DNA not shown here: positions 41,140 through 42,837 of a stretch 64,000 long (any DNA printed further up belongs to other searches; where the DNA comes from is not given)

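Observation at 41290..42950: csoR / HMA/DsbD-like TM/cupredoxin-like fusion / copA operon with an atypical middle gene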

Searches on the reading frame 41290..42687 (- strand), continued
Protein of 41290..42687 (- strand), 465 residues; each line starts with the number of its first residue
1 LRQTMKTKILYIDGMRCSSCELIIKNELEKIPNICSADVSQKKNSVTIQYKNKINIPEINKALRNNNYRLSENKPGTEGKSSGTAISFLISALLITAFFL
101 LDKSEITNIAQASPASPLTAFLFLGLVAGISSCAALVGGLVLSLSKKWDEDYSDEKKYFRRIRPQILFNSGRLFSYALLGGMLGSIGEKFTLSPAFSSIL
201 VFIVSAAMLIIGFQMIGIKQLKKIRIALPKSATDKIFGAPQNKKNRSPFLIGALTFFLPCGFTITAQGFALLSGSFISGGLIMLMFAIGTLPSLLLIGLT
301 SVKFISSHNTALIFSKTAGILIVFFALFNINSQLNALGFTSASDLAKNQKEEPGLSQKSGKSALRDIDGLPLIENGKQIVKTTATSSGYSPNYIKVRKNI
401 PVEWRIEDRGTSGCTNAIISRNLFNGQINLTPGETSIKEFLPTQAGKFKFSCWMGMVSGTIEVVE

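Call 43: search_protein_families(library=pfam, proteins=[P0003, P0026, P0040, P0044, P0110, P0101, P0052], max_evalue=0.01)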
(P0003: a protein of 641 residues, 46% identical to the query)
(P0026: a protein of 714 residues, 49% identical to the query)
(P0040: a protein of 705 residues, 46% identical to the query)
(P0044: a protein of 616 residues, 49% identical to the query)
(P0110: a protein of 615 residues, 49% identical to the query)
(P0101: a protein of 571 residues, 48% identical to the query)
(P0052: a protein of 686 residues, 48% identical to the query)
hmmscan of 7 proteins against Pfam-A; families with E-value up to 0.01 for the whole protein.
P0003 (641 aa): 3 families
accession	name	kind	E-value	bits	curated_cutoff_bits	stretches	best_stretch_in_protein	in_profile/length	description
PF13386.12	DsbD_2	-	4.8e-33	115.2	24.9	1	144-350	2-198/199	Cytochrome C biogenesis protein transmembrane region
PF13473.12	Cupredoxin_1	-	1.4e-21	76.9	27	2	389-475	18-102/104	Cupredoxin-like domain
PF00403.32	HMA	-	6.1e-09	36.6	24.8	1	30-89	2-61/62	Heavy-metal-associated domain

P0026 (714 aa): 6 families
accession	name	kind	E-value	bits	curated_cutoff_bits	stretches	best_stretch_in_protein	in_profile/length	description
PF13386.12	DsbD_2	-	1.9e-32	113.2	24.9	1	221-427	2-198/199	Cytochrome C biogenesis protein transmembrane region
PF13473.12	Cupredoxin_1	-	1.1e-19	70.9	27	2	471-556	19-102/104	Cupredoxin-like domain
PF00403.32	HMA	-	8.4e-16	58.5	24.8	1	101-159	1-59/62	Heavy-metal-associated domain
PF02683.22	DsbD_TM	-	6.6e-10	39.1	27.1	1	218-428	5-213/219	Cytochrome C biogenesis protein transmembrane domain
PF00630.25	Filamin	-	0.0022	19.2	26.9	0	644-701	17-80/93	Filamin/ABP280 repeat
PF19991.5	HMA_2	-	0.0067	16.8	30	0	8-61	21-75/154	Heavy metal associated domain 2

P0040 (705 aa): 4 families
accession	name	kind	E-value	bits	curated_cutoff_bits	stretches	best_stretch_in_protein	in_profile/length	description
PF13386.12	DsbD_2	-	2e-32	113.2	24.9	1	227-432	3-198/199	Cytochrome C biogenesis protein transmembrane region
PF00403.32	HMA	-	4.5e-20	72.2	24.8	2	105-162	2-59/62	Heavy-metal-associated domain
PF13473.12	Cupredoxin_1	-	1.8e-17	63.7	27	2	612-697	17-97/104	Cupredoxin-like domain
PF19991.5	HMA_2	-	0.0088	16.4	30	0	118-156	34-72/154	Heavy metal associated domain 2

P0044 (616 aa): 5 families
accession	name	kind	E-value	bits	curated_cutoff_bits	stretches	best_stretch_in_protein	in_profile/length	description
PF13386.12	DsbD_2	-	6.1e-32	111.6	24.9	1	125-337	2-198/199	Cytochrome C biogenesis protein transmembrane region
PF13473.12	Cupredoxin_1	-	1.4e-18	67.3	27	2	523-611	17-100/104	Cupredoxin-like domain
PF02683.22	DsbD_TM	-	1.6e-11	44.3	27.1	1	122-338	5-213/219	Cytochrome C biogenesis protein transmembrane domain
PF00403.32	HMA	-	4.9e-11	43.3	24.8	1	6-65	2-61/62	Heavy-metal-associated domain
PF00335.26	Tetraspanin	-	0.0033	17.6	32.1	1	135-254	8-128/225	Tetraspanin family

P0110 (615 aa): 6 families
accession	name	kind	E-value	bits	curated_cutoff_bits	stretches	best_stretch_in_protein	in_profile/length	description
PF13386.12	DsbD_2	-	4.5e-35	121.8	24.9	1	124-331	2-199/199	Cytochrome C biogenesis protein transmembrane region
PF10080.14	FtrD-like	-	1.4e-24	86.5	26.3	1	511-615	2-101/101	Membrane iron-sulfur containing protein FtrD-like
PF02683.22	DsbD_TM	-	1.1e-11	44.9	27.1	1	121-327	5-209/219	Cytochrome C biogenesis protein transmembrane domain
PF00403.32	HMA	-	9.1e-11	42.4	24.8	1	10-66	2-58/62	Heavy-metal-associated domain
PF13473.12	Cupredoxin_1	-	6.5e-08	33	27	1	377-457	20-97/104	Cupredoxin-like domain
PF19991.5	HMA_2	-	0.0071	16.7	30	0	23-58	34-69/154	Heavy metal associated domain 2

P0101 (571 aa): 5 families
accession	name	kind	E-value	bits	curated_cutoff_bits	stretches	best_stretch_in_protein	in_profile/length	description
PF13386.12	DsbD_2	-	2.5e-34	119.4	24.9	1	185-392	1-198/199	Cytochrome C biogenesis protein transmembrane region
PF00403.32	HMA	-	6.7e-19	68.5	24.8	2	72-131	2-61/62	Heavy-metal-associated domain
PF02683.22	DsbD_TM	-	2.5e-10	40.5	27.1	1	183-393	5-213/219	Cytochrome C biogenesis protein transmembrane domain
PF13473.12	Cupredoxin_1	-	9e-09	35.7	27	1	440-523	19-100/104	Cupredoxin-like domain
PF19991.5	HMA_2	-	1.5e-05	25.4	30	1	85-117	34-66/154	Heavy metal associated domain 2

P0052 (686 aa): 4 families
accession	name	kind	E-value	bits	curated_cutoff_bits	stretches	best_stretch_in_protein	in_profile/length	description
PF13386.12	DsbD_2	-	2.7e-30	106.2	24.9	1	195-401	2-198/199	Cytochrome C biogenesis protein transmembrane region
PF13473.12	Cupredoxin_1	-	1.6e-16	60.7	27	2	599-677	23-96/104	Cupredoxin-like domain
PF00403.32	HMA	-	4.9e-12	46.5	24.8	1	80-125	1-46/62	Heavy-metal-associated domain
PF02683.22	DsbD_TM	-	6.3e-11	42.4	27.1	1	191-401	4-212/219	Cytochrome C biogenesis protein transmembrane domain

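Call 53: find_encoding_contigs(protein=P0002, flank=6000, max_places=3)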
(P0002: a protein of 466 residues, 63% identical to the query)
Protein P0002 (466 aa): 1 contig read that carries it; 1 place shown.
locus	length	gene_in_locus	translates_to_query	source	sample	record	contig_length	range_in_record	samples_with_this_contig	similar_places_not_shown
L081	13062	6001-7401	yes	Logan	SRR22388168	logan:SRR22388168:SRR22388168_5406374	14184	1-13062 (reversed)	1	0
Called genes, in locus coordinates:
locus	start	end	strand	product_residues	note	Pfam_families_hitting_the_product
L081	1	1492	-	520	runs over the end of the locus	PF00041:fn3 (weak)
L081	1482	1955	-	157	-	-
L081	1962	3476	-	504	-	PF00482:T2SSF, PF08239:SH3_3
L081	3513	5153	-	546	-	PF05157:MshEN, PF00437:T2SSE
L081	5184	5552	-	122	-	PF00072:Response_reg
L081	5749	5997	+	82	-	PF02583:Trns_repr_metal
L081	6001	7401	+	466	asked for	PF00403:HMA, PF02683:DsbD_TM, PF13386:DsbD_2, PF13473:Cupredoxin_1 (weak)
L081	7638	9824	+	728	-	PF00403:HMA, PF00122:E1-E2_ATPase, PF00702:Hydrolase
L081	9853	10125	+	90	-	-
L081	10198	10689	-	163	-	PF01625:PMSR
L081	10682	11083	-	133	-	PF01641:SelR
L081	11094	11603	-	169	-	-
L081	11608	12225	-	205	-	PF09335:VTT_dom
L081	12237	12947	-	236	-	PF00149:Metallophos, PF12850:Metallophos_2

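Call 54: find_encoding_contigs(protein=P0001, flank=6000, max_places=3)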
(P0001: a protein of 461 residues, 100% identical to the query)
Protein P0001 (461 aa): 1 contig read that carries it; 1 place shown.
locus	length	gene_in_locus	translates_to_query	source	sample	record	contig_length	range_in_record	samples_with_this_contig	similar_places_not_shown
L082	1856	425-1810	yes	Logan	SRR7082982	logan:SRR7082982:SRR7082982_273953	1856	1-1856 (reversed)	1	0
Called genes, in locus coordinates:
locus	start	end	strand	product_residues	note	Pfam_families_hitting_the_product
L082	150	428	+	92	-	PF02583:Trns_repr_metal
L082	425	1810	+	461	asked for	PF00403:HMA, PF13386:DsbD_2, PF13473:Cupredoxin_1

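Call 71: search_dna_similar(query=window:41290-42675:-, collection=plasmids, mode=protein, max_rows=25, max_evalue=0.000001)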
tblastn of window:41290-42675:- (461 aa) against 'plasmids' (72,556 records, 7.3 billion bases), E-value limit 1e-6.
Records with a match: 14; places in all: 15; records where one place covers at least 80% of the query: 2.
Best place of each record, by identity: <60% 14.
By first word of the organism name: Streptomyces 4; Acetoanaerobium 1; Candidatus 1; Mycolicibacterium 1; Tsukamurella 1; Nonomuraea 1; Deinococcus 1; Halorientalis 1; Paenibacillus 1; Mycobacterium 1; and 1 more.
By predicted mobility (MOB-suite, as given by PLSDB): non-mobilizable 14.
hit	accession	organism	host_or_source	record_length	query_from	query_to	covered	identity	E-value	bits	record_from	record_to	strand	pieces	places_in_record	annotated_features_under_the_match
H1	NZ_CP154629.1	Acetoanaerobium noterae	cell culture,Sludge of a digestion ...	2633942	4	461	99%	30.0%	8e-49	187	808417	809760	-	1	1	none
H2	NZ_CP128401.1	Candidatus Chlorohelix allophototropha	Single colony of Candidatus Chlorohelix ...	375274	20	460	96%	24.9%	3e-18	96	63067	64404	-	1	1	sulfite exporter TauE/SafE family protein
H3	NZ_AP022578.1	Mycolicibacterium aubagnense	-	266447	95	459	79%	28.2%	2e-19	99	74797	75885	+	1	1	sulfite exporter TauE/SafE family protein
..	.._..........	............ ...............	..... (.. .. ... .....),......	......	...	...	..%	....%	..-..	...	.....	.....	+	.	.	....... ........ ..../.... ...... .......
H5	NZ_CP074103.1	Streptomyces mirabilis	fresh creek bank soil, topsoil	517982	121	461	74%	28.1%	7e-23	109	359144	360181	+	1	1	sulfite exporter TauE/SafE family protein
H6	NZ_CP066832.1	Streptomyces liliifuscus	whole organism,soil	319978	121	461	74%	27.5%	5e-22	107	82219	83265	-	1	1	sulfite exporter TauE/SafE family protein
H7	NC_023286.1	Streptomyces sp. F12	-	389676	121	461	74%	27.5%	3e-21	104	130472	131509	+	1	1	sulfite exporter TauE/SafE family protein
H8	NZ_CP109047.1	Streptomyces sp. NBC_00637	-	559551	121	457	73%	26.9%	2e-16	90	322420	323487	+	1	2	sulfite exporter TauE/SafE family protein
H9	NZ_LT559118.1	Nonomuraea gerenzanensis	-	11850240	121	458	73%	26.0%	1e-13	81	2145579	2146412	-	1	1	none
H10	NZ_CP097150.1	Deinococcus sp. QL22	-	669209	121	452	72%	24.1%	3e-13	80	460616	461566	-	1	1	sulfite exporter TauE/SafE family protein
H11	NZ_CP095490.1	Halorientalis marina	cell culture,salt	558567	114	334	48%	27.0%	1e-8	65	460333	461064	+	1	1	sulfite exporter TauE/SafE family protein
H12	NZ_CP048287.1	Paenibacillus rhizovicinus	cell culture,rhizosphere soil of tomato ...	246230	123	300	39%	27.6%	6e-7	60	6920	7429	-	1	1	sulfite exporter TauE/SafE family protein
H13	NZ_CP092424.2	Mycobacterium lentiflavum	-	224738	382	459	17%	39.7%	3e-7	61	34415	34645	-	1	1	heavy metal translocating P-type ATPase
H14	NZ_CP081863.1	Cellulomonas sp. C5510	-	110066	369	461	20%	33.3%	2e-7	62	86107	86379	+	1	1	heavy metal translocating P-type ATPase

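Call 72: get_annotated_region(hit=H5, flank=6000)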
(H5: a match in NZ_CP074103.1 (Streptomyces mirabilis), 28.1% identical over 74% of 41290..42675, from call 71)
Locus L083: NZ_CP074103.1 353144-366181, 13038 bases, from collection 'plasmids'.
description: Streptomyces mirabilis strain P16B-1 plasmid pI
organism: Streptomyces mirabilis (NCBI taxid 68239)
taxonomy: Bacteria; Actinomycetota; Actinomycetes; Kitasatosporales; Streptomycetaceae; Streptomyces; Streptomyces mirabilis
host: -; source: fresh creek bank soil, topsoil; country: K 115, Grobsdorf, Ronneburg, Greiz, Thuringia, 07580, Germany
typing (MOB-suite, as given by PLSDB): non-mobilizable
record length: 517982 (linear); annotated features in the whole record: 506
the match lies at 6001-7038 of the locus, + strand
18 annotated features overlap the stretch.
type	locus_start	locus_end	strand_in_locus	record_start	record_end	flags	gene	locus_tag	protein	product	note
CDS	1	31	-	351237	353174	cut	-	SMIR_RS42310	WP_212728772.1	copper resistance protein CopC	-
CDS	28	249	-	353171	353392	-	-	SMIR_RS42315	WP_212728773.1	hypothetical protein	-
CDS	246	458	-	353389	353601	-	-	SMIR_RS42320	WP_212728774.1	hypothetical protein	-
CDS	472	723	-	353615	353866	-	-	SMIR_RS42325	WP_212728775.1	glutathione S-transferase N-terminal domain-containing protein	-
CDS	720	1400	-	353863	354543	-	-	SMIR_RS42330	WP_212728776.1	peroxiredoxin family protein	-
CDS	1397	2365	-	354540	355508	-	-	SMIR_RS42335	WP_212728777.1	cytochrome c biogenesis protein CcdA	GO:0017004 - cytochrome complex assembly [Evidence IEA]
CDS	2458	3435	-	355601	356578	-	-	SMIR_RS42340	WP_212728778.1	M56 family metallopeptidase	-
CDS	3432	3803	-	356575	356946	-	-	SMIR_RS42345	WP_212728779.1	BlaI/MecI/CopY family transcriptional regulator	GO:0045892 - negative regulation of DNA-templated transcription [Evidence IEA]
CDS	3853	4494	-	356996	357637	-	-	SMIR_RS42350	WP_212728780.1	class I SAM-dependent methyltransferase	GO:0032259 - methylation [Evidence IEA]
CDS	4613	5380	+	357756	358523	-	-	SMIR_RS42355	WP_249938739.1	cytochrome c biogenesis protein CcdA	GO:0017004 - cytochrome complex assembly [Evidence IEA]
CDS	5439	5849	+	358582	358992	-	-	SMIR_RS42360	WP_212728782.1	hypothetical protein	-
CDS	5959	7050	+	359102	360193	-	-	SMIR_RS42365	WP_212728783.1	sulfite exporter TauE/SafE family protein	-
CDS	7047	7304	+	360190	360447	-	-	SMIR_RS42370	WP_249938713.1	cation transporter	-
CDS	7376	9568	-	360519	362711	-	-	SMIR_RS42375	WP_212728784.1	heavy metal translocating P-type ATPase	GO:0006812 - monoatomic cation transport [Evidence IEA]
CDS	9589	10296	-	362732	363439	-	-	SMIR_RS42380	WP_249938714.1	tRNA-dependent cyclodipeptide synthase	-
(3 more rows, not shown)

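Call 73: get_annotated_region(hit=H4, flank=6000)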
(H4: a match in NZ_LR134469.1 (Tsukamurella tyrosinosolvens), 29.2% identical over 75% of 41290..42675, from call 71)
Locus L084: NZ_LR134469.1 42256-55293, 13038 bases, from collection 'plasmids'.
description: Tsukamurella tyrosinosolvens strain NCTC13231 plasmid 27, complete sequence
organism: Tsukamurella tyrosinosolvens (NCBI taxid 57704)
taxonomy: Bacteria; Actinomycetota; Actinomycetes; Mycobacteriales; Tsukamurellaceae; Tsukamurella; Tsukamurella tyrosinosolvens
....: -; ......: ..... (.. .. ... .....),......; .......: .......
typing (MOB-suite, as given by PLSDB): non-mobilizable
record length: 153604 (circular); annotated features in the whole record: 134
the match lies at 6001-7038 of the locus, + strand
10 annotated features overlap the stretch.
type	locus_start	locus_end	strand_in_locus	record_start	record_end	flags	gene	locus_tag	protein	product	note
CDS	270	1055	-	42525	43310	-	-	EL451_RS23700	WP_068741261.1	cytochrome c biogenesis CcdA family protein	-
CDS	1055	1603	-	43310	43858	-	-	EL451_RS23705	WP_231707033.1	TlpA disulfide reductase family protein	-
CDS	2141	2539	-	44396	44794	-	-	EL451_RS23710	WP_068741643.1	heavy metal-responsive transcriptional regulator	-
CDS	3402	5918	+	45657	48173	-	-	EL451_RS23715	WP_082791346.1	heavy metal translocating P-type ATPase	GO:0006812 - monoatomic cation transport [Evidence IEA]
CDS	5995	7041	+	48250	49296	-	-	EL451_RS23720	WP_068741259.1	sulfite exporter TauE/SafE family protein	-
CDS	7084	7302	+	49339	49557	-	-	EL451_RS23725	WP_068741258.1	heavy-metal-associated domain-containing protein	-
CDS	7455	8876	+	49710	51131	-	merA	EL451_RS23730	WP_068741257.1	mercury(II) reductase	-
CDS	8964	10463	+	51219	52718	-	-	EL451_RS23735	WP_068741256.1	multicopper oxidase family protein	-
CDS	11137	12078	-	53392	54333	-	-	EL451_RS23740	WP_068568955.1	helix-turn-helix domain-containing protein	GO:0006355 - regulation of DNA-templated transcription [Evidence IEA]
CDS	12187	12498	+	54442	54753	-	-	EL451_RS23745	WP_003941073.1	antibiotic biosynthesis monooxygenase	-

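Call 74: get_annotated_region(hit=H1, flank=6000)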
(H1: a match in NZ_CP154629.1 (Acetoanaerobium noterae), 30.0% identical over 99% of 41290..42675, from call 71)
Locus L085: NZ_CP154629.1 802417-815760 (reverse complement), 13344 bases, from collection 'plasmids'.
description: Acetoanaerobium noterae strain DSL2 plasmid pTPELB2, complete sequence
organism: Acetoanaerobium noterae (NCBI taxid 745369)
taxonomy: Bacteria; Bacillota; Clostridia; Peptostreptococcales; Filifactoraceae; Acetoanaerobium; Acetoanaerobium noterae
host: -; source: cell culture,Sludge of a digestion tower of a wastewater treatment plant; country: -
typing (MOB-suite, as given by PLSDB): non-mobilizable
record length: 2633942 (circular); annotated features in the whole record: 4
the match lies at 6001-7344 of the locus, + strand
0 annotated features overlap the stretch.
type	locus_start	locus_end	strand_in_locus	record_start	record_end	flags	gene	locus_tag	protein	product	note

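Call 75: get_annotated_region(hit=H2, flank=5000)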
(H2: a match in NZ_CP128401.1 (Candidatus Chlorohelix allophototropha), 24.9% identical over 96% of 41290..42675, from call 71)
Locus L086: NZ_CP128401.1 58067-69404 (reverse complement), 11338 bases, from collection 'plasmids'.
description: Candidatus Chlorohelix allophototropha isolate L227-S17 plasmid unnamed1, complete sequence
organism: Candidatus Chlorohelix allophototropha (NCBI taxid 3003348)
taxonomy: Bacteria; Chloroflexota; Chloroflexia; Candidatus Chloroheliales; Candidatus Chloroheliaceae; Candidatus Chlorohelix; Candidatus Chlorohelix allophototropha
host: -; source: Single colony of Candidatus Chlorohelix allophototropha from a non-axenic enrichment (subculture 19.9); ...; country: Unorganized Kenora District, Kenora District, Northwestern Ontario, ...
typing (MOB-suite, as given by PLSDB): non-mobilizable
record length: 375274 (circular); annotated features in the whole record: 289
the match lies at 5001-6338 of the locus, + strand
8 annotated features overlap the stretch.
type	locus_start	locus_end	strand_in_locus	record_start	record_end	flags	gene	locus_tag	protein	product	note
CDS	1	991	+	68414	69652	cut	-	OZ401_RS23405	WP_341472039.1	threonine synthase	-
CDS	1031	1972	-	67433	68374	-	-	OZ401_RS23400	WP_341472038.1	response regulator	GO:0000160 - phosphorelay signal transduction system [Evidence IEA]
CDS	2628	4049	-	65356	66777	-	-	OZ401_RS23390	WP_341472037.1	HAMP domain-containing sensor histidine kinase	GO:0007165 - signal transduction [Evidence IEA]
CDS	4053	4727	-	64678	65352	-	-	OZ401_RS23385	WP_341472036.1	response regulator transcription factor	GO:0000160 - phosphorelay signal transduction system [Evidence IEA]; GO:0006355 - regulation of DNA-templated ...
CDS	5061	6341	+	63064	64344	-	-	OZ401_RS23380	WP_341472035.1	sulfite exporter TauE/SafE family protein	-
CDS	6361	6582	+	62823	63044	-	-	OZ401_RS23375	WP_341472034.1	heavy-metal-associated domain-containing protein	-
CDS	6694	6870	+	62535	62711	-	-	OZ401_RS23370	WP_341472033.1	YHS domain-containing protein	-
CDS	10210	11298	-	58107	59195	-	-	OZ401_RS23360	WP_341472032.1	ABC transporter substrate-binding protein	-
